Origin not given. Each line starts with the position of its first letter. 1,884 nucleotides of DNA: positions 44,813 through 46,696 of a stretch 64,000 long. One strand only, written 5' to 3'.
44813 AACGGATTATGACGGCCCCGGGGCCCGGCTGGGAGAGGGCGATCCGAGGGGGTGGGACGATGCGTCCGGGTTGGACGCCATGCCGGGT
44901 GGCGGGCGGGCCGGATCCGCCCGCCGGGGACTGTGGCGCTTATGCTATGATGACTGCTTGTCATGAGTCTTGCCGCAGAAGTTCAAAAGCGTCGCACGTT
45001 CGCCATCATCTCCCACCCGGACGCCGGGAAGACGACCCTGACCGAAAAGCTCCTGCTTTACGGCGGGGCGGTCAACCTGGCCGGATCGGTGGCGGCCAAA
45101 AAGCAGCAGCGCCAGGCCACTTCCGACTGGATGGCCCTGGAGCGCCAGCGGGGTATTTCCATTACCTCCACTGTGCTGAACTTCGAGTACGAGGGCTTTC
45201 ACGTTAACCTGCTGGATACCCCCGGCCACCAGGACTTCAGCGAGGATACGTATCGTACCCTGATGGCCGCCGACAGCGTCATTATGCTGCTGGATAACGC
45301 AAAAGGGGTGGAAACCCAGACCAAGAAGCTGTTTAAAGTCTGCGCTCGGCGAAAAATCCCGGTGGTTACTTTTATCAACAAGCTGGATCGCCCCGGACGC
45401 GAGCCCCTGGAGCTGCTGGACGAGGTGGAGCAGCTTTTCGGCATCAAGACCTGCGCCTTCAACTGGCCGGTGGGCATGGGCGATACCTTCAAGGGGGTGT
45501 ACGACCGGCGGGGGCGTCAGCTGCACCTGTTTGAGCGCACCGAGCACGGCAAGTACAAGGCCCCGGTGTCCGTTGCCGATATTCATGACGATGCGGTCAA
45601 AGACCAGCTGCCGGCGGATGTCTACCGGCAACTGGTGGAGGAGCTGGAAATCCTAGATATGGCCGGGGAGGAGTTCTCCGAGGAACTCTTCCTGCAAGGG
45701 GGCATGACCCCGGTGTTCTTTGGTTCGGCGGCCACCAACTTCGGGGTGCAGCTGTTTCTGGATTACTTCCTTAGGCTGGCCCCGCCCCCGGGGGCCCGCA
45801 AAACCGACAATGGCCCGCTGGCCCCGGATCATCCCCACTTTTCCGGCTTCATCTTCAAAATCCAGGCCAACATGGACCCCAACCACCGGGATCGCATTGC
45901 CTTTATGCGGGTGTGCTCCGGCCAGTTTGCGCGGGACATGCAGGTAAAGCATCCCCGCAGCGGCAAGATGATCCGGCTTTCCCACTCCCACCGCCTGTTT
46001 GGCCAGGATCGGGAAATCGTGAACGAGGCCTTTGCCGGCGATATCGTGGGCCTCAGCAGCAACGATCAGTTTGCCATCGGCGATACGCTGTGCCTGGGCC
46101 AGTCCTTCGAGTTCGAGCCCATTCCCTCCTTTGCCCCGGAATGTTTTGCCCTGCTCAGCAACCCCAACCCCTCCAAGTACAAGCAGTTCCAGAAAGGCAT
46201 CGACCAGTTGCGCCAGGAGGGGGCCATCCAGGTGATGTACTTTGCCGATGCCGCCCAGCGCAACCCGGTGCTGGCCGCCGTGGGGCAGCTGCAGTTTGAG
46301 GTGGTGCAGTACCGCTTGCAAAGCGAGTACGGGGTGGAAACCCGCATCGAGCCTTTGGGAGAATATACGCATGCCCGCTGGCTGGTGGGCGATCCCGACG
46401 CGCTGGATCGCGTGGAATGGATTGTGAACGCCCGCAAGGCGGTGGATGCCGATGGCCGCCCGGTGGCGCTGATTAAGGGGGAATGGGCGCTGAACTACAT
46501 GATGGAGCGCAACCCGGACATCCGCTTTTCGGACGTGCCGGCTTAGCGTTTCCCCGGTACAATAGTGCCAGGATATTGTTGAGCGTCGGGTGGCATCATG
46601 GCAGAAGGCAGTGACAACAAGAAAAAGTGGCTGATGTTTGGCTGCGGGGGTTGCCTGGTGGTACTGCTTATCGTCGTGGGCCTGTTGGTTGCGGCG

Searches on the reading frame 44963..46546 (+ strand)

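Call 51: search_protein_families(library=pfam, proteins=[window:44963-46546:+], max_evalue=0.00001)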
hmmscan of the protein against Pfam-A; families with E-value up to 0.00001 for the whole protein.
window:44963-46546:+ (527 aa): 5 families
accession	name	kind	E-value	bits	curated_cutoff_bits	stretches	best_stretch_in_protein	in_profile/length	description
PF00009.33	GTP_EFTU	-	1.5e-51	175.1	26.5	1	9-274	2-187/188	Elongation factor Tu GTP binding domain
PF16658.11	RF3_C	-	7.7e-42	142.7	40.1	1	384-513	1-131/132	Class II release factor RF3, C-terminal domain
PF22042.2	EF-G_D2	-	1.5e-22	80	27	1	293-377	2-82/84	Elongation factor G domain 2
PF03144.31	GTP_EFTU_D2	-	4.4e-08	33.9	30.3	1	311-377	2-73/73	Elongation factor Tu domain 2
PF01926.29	MMR_HSR1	-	3.9e-07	30.6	21.9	1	13-140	2-113/113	50S ribosome-binding GTPase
